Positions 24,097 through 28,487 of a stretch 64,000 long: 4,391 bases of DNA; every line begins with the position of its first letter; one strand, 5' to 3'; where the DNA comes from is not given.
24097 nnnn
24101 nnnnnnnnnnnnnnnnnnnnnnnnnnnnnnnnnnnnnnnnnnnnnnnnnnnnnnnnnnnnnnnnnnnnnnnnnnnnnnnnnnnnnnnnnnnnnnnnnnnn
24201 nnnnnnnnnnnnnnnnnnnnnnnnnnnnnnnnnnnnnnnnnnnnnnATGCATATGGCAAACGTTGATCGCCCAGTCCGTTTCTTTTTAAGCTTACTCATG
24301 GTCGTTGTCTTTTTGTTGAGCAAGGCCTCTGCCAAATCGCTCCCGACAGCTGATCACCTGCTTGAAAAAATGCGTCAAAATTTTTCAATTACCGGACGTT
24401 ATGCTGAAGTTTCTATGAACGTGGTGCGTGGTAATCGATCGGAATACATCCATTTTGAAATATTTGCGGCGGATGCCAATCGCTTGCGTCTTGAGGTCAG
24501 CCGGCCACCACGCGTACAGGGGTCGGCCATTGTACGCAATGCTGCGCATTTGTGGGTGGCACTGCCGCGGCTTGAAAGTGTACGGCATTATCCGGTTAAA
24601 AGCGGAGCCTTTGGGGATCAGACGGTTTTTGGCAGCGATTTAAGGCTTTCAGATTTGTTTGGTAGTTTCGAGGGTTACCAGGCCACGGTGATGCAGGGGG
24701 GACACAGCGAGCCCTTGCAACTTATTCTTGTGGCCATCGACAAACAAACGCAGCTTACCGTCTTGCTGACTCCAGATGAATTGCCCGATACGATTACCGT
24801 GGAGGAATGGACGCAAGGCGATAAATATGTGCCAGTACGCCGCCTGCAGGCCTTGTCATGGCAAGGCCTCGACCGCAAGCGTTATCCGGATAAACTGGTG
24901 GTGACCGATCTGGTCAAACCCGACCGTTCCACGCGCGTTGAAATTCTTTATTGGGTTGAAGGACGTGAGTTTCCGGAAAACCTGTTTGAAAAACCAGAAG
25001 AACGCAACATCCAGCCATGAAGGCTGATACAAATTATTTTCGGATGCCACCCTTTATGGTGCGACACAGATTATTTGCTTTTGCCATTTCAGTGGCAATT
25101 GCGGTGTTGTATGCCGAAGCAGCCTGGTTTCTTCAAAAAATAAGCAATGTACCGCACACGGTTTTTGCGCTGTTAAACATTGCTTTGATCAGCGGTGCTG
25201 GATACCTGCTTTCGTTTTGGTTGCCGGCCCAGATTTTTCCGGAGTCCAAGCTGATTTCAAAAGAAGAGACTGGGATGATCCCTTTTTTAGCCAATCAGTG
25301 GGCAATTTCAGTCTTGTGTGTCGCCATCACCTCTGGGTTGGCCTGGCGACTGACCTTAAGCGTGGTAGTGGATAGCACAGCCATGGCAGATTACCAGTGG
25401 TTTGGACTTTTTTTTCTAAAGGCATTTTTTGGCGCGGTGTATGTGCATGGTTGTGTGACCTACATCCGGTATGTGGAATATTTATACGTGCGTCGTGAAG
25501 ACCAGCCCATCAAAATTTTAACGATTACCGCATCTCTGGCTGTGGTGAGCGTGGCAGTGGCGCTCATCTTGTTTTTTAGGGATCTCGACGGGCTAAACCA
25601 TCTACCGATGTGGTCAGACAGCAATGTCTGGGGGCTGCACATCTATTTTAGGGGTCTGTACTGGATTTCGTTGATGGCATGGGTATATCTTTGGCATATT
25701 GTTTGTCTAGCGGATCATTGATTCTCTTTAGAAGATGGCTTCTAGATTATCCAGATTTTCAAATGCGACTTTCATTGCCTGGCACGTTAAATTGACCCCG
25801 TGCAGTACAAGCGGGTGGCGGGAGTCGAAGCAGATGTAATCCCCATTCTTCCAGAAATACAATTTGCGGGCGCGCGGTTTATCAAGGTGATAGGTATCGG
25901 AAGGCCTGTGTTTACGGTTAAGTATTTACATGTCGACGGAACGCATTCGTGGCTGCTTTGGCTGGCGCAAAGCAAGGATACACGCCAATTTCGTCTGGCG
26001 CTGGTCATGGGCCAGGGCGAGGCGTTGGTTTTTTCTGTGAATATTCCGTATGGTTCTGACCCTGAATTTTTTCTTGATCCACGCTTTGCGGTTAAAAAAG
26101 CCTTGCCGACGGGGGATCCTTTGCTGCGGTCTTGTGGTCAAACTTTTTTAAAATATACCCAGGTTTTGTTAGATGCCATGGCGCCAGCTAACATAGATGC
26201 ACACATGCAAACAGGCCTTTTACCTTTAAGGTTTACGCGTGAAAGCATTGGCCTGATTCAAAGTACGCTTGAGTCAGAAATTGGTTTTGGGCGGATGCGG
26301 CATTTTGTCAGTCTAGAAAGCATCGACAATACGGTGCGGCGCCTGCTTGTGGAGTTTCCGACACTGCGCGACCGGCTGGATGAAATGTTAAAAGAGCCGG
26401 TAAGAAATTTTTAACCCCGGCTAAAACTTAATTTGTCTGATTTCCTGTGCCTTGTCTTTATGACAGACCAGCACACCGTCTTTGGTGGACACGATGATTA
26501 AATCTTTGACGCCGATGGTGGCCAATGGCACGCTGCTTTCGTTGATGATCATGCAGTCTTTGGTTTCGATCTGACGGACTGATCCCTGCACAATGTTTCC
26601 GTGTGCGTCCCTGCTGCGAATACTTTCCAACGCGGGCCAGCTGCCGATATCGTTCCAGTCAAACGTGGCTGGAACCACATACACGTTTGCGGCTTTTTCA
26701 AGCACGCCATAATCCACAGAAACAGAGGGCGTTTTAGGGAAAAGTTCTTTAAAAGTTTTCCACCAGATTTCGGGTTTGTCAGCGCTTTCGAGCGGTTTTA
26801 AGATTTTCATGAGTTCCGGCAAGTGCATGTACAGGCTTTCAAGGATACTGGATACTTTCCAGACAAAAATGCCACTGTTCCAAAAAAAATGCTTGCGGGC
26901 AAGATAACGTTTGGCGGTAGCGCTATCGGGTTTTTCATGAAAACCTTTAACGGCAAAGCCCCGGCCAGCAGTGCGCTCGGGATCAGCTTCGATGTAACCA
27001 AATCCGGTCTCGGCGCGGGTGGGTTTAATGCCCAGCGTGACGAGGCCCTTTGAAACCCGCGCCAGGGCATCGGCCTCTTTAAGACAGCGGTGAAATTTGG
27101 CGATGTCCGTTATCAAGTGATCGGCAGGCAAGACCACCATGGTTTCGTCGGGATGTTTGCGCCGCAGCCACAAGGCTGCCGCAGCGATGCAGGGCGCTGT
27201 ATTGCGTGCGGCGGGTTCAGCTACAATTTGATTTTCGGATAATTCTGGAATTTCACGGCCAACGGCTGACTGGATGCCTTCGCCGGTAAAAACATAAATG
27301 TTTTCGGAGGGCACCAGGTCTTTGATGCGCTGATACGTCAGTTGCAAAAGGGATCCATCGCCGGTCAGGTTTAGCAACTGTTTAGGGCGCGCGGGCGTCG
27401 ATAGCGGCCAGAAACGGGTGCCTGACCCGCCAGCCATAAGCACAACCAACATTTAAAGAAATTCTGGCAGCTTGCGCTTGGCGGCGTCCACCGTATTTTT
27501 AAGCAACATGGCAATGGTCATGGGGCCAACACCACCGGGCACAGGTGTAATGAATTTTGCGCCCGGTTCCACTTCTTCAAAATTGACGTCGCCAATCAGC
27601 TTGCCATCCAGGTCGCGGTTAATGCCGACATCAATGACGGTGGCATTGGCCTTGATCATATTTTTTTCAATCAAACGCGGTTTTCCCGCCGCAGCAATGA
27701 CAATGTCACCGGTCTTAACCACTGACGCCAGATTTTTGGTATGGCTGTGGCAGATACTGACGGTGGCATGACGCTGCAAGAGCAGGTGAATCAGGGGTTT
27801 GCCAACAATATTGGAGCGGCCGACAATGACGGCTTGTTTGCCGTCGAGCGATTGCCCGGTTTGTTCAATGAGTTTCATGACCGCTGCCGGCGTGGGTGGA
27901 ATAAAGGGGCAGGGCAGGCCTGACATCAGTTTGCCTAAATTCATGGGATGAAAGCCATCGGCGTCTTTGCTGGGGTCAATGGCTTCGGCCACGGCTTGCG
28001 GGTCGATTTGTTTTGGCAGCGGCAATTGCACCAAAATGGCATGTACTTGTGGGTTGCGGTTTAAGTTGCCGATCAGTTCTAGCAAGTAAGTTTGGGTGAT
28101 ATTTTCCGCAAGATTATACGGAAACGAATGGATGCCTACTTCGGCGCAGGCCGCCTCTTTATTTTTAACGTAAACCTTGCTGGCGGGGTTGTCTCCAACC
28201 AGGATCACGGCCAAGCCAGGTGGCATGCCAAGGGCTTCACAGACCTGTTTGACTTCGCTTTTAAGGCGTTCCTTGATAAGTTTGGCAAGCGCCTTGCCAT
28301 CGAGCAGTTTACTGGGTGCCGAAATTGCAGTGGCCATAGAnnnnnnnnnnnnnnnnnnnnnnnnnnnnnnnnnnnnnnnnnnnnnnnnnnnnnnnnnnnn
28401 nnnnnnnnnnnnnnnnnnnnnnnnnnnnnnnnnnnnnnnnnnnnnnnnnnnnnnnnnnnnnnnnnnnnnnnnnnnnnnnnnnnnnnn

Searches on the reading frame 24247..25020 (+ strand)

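Call 99: search_protein_families(library=pfam, proteins=[window:24247-25020:+], max_evalue=0.00001)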
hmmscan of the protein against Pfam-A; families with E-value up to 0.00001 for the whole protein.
window:24247-25020:+ (257 aa): 1 family
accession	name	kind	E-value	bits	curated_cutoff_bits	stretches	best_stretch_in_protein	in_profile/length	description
PF17131.11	LolA_like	-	6.1e-07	29.7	30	1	83-249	8-179/184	Outer membrane lipoprotein-sorting protein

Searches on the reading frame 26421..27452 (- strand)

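Call 98: search_protein_families(library=pfam, proteins=[window:26421-27452:-], max_evalue=0.00001)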
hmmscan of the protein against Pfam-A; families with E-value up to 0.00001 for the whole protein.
window:26421-27452:- (343 aa): 3 families
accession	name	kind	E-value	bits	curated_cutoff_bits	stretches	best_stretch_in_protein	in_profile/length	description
PF00483.29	NTP_transferase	-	1.5e-40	139.7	21.2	1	3-281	2-241/245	Nucleotidyl transferase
PF22640.1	ManC_GMP_beta-helix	-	4.5e-15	55.7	27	1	294-341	5-51/55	MannoseP isomerase/GMP-like beta-helix domain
PF12804.13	NTP_transf_3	-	8.4e-06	26.5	27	0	3-126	1-110/160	MobA-like NTP transferase domain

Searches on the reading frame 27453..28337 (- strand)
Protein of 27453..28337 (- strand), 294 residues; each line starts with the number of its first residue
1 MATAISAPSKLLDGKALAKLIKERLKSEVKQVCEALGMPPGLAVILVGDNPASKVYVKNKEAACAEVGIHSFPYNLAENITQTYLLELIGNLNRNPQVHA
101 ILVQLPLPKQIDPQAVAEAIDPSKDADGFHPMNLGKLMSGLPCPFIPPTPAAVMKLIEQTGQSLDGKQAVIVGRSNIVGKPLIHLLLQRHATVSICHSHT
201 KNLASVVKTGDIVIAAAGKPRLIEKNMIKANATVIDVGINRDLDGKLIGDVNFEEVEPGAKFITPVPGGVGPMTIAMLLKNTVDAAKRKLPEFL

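Call 98: search_protein_families(library=pfam, proteins=[window:27453-28337:-], max_evalue=0.00001)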
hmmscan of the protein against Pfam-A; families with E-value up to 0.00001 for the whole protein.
window:27453-28337:- (294 aa): 2 families
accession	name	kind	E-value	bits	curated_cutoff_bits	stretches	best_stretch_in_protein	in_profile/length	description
PF02882.25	THF_DHG_CYH_C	-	4.4e-67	224.8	27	1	130-289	1-159/160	Tetrahydrofolate dehydrogenase/cyclohydrolase, NAD(P)-binding domain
PF00763.28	THF_DHG_CYH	-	7.6e-41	139.4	32.8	1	12-127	1-115/115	Tetrahydrofolate dehydrogenase/cyclohydrolase, catalytic domain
